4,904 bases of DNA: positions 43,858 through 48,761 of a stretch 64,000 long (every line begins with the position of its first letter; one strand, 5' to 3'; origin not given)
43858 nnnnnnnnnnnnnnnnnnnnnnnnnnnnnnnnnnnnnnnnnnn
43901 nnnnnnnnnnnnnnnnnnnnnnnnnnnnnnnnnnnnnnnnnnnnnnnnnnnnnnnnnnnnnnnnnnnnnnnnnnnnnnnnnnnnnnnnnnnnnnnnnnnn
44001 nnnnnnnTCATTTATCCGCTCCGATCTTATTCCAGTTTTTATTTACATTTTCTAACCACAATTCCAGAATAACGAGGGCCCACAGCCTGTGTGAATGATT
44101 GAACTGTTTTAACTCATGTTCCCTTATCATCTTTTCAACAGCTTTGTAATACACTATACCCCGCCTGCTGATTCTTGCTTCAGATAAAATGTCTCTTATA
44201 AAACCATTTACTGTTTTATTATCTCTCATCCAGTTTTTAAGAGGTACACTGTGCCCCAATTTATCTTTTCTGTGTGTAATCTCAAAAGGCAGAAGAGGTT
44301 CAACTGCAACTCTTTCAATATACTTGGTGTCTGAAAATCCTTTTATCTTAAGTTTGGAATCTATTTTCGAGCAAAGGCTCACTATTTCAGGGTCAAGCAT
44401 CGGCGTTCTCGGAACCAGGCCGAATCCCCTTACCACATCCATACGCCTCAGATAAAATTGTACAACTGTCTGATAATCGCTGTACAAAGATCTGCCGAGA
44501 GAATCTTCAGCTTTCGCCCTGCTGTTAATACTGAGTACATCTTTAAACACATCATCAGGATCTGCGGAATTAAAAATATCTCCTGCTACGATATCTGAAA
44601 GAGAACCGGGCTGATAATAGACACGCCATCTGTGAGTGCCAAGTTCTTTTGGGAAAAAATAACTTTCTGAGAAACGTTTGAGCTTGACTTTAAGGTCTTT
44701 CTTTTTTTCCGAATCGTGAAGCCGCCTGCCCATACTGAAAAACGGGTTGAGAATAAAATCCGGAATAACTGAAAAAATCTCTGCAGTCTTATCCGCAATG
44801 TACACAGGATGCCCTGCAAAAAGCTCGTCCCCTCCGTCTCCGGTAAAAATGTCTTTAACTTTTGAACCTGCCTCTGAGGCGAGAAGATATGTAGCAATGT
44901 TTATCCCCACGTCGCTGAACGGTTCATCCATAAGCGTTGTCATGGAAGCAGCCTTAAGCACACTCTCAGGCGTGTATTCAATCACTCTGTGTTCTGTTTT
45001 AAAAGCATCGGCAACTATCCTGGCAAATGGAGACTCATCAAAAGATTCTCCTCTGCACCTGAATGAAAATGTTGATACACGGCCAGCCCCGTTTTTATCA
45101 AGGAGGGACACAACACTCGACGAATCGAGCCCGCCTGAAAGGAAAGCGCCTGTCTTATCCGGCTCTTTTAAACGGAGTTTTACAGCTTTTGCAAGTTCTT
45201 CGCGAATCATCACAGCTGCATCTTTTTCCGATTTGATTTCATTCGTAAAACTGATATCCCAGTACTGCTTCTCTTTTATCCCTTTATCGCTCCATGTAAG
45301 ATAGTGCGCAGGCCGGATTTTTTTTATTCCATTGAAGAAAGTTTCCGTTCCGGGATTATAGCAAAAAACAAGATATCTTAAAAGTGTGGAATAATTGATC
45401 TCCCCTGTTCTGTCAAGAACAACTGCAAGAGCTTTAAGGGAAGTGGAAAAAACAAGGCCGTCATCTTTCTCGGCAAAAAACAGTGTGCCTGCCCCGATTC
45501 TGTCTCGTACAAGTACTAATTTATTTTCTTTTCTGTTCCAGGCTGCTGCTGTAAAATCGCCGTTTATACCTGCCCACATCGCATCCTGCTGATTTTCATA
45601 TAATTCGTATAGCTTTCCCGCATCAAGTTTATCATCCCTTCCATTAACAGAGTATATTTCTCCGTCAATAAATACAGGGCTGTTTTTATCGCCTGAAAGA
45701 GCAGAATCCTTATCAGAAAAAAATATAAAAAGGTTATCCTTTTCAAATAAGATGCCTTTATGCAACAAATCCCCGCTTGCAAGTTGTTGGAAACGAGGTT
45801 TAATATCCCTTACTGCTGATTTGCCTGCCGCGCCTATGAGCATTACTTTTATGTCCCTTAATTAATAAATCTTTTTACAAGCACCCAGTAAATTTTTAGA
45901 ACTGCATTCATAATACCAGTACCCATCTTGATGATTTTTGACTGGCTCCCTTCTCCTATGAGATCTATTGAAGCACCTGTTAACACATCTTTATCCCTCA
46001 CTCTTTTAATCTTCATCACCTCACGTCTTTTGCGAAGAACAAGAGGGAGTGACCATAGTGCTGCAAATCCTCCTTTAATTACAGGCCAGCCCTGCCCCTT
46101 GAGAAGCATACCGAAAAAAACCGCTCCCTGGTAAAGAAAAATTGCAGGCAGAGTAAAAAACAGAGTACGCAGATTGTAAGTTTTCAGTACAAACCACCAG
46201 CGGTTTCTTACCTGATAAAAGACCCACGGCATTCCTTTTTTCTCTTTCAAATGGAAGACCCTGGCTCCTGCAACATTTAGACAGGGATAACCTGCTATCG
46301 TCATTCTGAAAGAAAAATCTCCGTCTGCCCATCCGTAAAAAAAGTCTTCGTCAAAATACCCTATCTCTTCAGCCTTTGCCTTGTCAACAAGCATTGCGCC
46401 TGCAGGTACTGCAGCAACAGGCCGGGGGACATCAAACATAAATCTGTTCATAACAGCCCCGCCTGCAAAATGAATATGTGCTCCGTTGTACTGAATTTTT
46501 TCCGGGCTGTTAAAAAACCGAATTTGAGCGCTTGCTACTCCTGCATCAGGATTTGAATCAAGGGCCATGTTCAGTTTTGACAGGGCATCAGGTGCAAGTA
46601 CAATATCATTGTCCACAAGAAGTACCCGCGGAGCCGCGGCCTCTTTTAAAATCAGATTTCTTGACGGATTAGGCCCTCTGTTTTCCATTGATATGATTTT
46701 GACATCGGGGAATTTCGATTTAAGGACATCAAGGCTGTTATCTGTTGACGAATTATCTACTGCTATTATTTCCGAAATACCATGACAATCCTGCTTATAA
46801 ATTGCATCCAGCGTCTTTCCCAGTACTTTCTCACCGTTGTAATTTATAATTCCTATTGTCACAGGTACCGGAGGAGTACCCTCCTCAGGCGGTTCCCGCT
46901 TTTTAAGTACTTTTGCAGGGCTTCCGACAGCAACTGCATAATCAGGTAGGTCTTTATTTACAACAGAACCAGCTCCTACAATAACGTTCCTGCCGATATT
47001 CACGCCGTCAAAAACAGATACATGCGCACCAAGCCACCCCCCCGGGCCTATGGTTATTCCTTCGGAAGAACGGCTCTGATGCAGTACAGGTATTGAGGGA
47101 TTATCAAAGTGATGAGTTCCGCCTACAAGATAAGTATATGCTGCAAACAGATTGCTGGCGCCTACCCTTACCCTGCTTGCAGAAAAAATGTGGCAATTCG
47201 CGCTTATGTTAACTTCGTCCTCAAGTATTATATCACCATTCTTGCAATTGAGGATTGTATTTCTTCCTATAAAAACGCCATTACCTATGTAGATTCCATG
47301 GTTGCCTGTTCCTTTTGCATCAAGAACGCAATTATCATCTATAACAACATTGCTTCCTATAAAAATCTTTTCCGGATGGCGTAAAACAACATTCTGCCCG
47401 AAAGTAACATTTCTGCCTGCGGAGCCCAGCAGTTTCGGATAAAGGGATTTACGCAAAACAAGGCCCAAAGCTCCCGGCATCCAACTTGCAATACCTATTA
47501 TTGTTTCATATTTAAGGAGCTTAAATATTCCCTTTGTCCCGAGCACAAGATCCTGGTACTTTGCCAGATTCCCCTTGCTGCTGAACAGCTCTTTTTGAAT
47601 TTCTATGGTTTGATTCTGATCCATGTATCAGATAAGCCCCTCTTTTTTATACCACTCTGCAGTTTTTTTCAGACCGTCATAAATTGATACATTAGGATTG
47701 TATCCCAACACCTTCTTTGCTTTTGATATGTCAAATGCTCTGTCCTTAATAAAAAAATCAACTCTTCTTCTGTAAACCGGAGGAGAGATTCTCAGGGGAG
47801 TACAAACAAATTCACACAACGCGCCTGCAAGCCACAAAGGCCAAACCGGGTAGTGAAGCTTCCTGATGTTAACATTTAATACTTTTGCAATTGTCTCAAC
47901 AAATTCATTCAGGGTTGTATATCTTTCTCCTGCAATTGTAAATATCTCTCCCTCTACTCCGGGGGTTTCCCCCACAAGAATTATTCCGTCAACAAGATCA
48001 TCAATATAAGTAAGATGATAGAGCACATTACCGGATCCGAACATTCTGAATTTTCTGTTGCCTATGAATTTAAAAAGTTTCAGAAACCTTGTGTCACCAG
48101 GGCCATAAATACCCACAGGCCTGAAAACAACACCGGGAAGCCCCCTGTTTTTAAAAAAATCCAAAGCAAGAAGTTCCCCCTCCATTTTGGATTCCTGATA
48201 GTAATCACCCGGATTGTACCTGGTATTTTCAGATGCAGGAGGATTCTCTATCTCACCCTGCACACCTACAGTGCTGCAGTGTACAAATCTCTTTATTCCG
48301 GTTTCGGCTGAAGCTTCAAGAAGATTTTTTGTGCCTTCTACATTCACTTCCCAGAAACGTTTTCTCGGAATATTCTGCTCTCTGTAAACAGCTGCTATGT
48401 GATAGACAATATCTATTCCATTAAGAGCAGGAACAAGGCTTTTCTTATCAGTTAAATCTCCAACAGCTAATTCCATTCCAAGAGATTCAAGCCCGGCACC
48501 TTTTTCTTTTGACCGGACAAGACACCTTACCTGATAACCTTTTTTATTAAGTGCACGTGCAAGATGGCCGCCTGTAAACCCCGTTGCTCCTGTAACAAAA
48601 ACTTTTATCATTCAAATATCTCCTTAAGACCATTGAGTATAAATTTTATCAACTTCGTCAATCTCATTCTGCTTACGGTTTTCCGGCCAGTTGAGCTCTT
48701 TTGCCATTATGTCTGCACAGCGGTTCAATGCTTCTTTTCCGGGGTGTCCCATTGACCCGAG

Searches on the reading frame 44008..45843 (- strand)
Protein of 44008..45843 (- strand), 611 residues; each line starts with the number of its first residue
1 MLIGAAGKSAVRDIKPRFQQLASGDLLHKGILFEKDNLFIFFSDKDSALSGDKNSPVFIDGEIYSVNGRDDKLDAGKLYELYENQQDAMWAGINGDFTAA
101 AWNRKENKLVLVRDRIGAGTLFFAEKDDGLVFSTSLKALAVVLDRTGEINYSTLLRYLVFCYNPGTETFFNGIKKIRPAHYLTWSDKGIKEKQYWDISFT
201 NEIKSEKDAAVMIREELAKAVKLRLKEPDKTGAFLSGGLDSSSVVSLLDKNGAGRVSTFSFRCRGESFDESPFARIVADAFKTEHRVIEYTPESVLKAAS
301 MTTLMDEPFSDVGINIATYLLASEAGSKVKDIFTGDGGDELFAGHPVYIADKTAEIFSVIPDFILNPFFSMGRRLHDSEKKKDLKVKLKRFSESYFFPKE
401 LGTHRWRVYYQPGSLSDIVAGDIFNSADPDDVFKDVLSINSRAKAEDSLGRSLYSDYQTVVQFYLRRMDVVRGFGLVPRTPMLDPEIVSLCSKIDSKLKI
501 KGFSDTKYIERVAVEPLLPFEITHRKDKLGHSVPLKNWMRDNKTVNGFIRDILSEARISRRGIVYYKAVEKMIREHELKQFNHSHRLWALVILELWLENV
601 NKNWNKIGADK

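Call 4: search_protein_families(library=pfam, proteins=[window:44008-45843:-], max_evalue=0.01)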
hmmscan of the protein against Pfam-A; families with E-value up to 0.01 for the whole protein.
window:44008-45843:- (611 aa): 3 families
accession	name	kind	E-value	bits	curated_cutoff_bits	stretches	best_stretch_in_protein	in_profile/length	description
PF00733.27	Asn_synthase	-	7.4e-67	226.9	21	1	213-598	2-354/354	Asparagine synthase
PF13537.11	GATase_7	-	1.1e-11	45.2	25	1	74-139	54-121/123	Glutamine amidotransferase domain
PF13522.11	GATase_6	-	2.1e-06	28.3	27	1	78-133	73-128/130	Glutamine amidotransferase domain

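Call 64: search_protein_families(library=ncbifam, proteins=[window:44008-45843:-], max_evalue=1e-10)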
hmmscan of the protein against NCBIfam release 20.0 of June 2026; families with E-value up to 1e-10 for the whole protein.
window:44008-45843:- (611 aa): 6 families
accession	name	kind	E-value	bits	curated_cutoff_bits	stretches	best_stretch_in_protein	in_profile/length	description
TIGR03108.1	eps_aminotran_1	hypoth_equivalog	1.8e-73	248.3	816.9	1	92-599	118-627/628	XrtA/PEP-CTERM system amidotransferase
TIGR01536.1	asn_synth_AEB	equivalog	1.1e-63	216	267.1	1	79-529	106-515/517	asparagine synthase (glutamine-hydrolyzing)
TIGR03104.1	trio_amidotrans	equivalog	3.3e-57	194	570.1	2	86-348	112-383/589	N-acetylglutaminylglutamine amidotransferase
NF033535.1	lass_lactam_cya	exception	2.9e-41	141.8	525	1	92-342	118-376/668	lasso peptide isopeptide bond-forming cyclase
NF006949.0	PRK09431.1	equivalog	3.2e-31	108.5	499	1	171-346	170-359/554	asparagine synthase B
NF033561.1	macrolact_Ik_Al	subfamily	2.8e-25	88.9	300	1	88-351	75-340/561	albusnodin/ikarugamycin family macrolactam cyclase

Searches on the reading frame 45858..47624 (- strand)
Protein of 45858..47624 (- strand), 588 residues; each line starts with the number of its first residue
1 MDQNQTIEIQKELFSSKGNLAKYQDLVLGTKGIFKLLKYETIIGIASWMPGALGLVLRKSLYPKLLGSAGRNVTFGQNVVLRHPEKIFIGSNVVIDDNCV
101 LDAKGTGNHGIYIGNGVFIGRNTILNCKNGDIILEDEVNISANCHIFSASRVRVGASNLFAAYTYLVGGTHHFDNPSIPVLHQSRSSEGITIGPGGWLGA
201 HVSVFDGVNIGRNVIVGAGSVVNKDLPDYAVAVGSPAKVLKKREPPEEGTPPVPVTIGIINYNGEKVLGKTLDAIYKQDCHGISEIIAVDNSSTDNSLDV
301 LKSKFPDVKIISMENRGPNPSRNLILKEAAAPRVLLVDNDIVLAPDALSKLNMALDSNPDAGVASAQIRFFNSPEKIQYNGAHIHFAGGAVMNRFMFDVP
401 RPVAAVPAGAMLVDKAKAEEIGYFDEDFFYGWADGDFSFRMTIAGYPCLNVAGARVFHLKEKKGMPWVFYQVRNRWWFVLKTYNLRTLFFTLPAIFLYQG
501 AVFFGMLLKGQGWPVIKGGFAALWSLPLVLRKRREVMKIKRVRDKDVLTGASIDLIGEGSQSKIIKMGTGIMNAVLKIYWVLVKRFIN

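Call 6: search_protein_families(library=pfam, proteins=[window:45858-47624:-], max_evalue=0.001)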
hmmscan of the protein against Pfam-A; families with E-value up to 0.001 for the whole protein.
window:45858-47624:- (588 aa): 7 families
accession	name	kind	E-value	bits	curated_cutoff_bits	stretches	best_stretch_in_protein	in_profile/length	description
PF00535.33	Glycos_transf_2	-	6.1e-20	72.3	23.3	1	256-380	1-128/168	Glycosyl transferase family 2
PF13641.12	Glyco_tranf_2_3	-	1.8e-10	41.7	27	1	255-476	3-227/230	Glycosyltransferase like family 2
PF13632.12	Glyco_trans_2_3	-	2.1e-08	34.7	27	1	334-503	2-172/198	Glycosyl transferase family group 2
PF10111.15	Glyco_tranf_2_2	-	2.8e-06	27.5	27.3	1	283-445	29-201/276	Glycosyltransferase like family 2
PF00132.30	Hexapep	-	3.3e-06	27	27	0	190-224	2-36/36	Bacterial transferase hexapeptide (six repeats)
PF14602.12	Hexapep_2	-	8.6e-06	25.8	27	0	190-223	2-33/34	Hexapeptide repeat of succinyl-transferase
PF25084.1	LbH_EIF2B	-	0.00094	19.6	54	0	70-126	42-94/105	EIF2B subunit epsilon LbH domain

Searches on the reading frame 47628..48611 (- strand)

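Call 6: search_protein_families(library=pfam, proteins=[window:47628-48611:-], max_evalue=0.001)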
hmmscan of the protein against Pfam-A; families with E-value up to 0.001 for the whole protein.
window:47628-48611:- (327 aa): 8 families
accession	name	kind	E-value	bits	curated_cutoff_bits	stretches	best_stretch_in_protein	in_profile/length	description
PF01370.27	Epimerase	-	6.3e-43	147.3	20.9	1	4-227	1-240/240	NAD dependent epimerase/dehydratase family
PF16363.11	GDP_Man_Dehyd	-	9.8e-31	107.9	27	1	5-317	1-332/332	GDP-mannose 4,6 dehydratase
PF01073.25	3Beta_HSD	-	8.3e-29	100.9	22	1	6-236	2-259/280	3-beta hydroxysteroid dehydrogenase/isomerase family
PF13460.12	NAD_binding_10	-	7.2e-23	81.8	27.2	1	8-169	1-147/184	NAD(P)H-binding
PF07993.18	NAD_binding_4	-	2.4e-19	70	20.1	2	64-172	87-211/258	Male sterility protein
PF05368.20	NmrA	-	1.6e-18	67.7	27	1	3-116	4-109/298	NmrA-like family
PF04321.23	RmlD_sub_bind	-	1.9e-12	47.3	27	1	3-247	2-233/287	RmlD substrate binding domain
PF02719.21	Polysacc_synt_2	-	7.2e-09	35.7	20.2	1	4-114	1-128/293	Polysaccharide biosynthesis protein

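Call 64: search_protein_families(library=ncbifam, proteins=[window:47628-48611:-], max_evalue=1e-10)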
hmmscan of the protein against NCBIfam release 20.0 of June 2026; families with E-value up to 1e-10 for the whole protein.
window:47628-48611:- (327 aa): 17 families
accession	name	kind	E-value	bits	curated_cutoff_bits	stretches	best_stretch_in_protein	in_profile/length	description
TIGR03466.1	HpnA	hypoth_equivalog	1.7e-52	178.3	367.65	1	3-326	2-326/327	hopanoid-associated sugar epimerase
NF042422.1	oxyalk_red_OleD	equivalog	3e-37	128.7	580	1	2-321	1-328/329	2-alkyl-3-oxoalkanoate reductase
NF052578.1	StrlDmthSdmBMthl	equivalog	1.7e-36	126.6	600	1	4-257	3-257/328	sterol demethylase protein SdmB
NF042423.1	oxyalk_red_Shew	equivalog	1.2e-33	116.6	580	1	3-316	10-330/331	2-alkyl-3-oxoalkanoate reductase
TIGR04180.1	EDH_00030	hypoth_equivalog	2.1e-32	112.4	475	1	4-250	1-261/297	NAD-dependent 4,6-dehydratase LegB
TIGR01181.1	dTDP_gluc_dehyt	equivalog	7.4e-26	91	365.1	1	4-324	2-314/321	dTDP-glucose 4,6-dehydratase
TIGR01746.1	Thioester-redct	subfamily_domain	1.7e-20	73.6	213.35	1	65-250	88-285/371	thioester reductase domain-containing protein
TIGR01179.1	galE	equivalog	7.7e-18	64.4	262.3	1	3-164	1-172/332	UDP-glucose 4-epimerase GalE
TIGR01777.1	yfcH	hypoth_equivalog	1.8e-15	57.3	207.35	1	4-246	1-242/292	TIGR01777 family oxidoreductase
TIGR01214.1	rmlD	equivalog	1.8e-14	53.6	224.05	1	3-250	1-231/285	dTDP-4-dehydrorhamnose reductase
NF041293.1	G6PDh_Azf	equivalog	2.9e-14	53.1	400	1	4-123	5-124/252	NAD-dependent glucose-6-phosphate dehydrogenase Azf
TIGR02197.1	heptose_epim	equivalog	1.2e-13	50.9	274.6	1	5-247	2-262/316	ADP-glyceromanno-heptose 6-epimerase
TIGR02622.1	CDP_4_6_dhtase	equivalog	8.2e-13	48.2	278.45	0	3-110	6-124/352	CDP-glucose 4,6-dehydratase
NF007582.0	PRK10217.1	equivalog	2.1e-12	46.8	698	0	2-246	2-271/355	dTDP-glucose 4,6-dehydratase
NF005539.0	PRK07201.1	equivalog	2.8e-12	46.2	549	1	4-170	3-179/657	SDR family oxidoreductase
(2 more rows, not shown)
